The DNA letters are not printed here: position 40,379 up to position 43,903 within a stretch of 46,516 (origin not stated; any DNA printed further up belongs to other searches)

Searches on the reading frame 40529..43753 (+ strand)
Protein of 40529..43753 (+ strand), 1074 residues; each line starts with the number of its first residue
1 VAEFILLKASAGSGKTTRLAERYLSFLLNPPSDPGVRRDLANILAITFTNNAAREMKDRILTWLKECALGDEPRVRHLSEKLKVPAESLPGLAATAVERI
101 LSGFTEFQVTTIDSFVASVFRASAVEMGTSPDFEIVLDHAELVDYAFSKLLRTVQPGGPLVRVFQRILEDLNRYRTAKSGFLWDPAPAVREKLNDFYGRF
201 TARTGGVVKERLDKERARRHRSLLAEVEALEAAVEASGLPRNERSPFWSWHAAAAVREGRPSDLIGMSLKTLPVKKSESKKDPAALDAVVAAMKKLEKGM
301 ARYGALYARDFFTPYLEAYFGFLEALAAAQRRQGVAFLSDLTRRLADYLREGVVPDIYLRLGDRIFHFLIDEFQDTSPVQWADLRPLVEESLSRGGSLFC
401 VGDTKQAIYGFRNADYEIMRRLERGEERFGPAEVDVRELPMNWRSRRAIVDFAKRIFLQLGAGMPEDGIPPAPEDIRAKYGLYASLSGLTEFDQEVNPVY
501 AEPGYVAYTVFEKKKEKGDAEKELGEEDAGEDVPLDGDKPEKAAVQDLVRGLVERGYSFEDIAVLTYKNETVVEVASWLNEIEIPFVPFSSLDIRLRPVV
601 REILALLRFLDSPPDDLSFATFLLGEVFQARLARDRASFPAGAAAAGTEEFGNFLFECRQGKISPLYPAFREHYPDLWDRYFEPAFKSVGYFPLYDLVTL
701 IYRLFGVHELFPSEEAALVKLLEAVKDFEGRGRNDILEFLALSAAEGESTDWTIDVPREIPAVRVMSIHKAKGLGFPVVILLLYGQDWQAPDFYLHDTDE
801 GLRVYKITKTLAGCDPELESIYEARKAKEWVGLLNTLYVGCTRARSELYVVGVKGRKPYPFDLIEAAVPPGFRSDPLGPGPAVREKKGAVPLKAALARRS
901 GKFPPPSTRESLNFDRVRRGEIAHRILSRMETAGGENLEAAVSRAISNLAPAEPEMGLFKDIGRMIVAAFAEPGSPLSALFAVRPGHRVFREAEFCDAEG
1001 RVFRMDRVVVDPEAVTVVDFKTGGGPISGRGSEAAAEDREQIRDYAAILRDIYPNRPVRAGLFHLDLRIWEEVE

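Call 51: search_protein_families(library=pfam, proteins=[window:40529-43753:+], max_evalue=0.001)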
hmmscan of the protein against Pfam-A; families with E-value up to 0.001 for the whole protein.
window:40529-43753:+ (1074 aa): 5 families
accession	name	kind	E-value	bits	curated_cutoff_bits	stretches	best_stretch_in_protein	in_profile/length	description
PF00580.27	UvrD-helicase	-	7.6e-36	124.6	23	1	5-423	16-267/271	UvrD/REP helicase N-terminal domain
PF13361.12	UvrD_C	-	4e-19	69.7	25.6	2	719-851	242-346/350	UvrD-like helicase C-terminal domain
PF13245.12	AAA_19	-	4.3e-09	37.1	25.1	1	3-62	12-63/134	AAA domain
PF13538.12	UvrD_C_2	-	2.1e-07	31.2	27.4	0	763-781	2-20/52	UvrD-like helicase C-terminal domain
PF12705.13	PDDEXK_1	-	1.9e-05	25.2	22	1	910-1065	28-189/247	PD-(D/E)XK nuclease superfamily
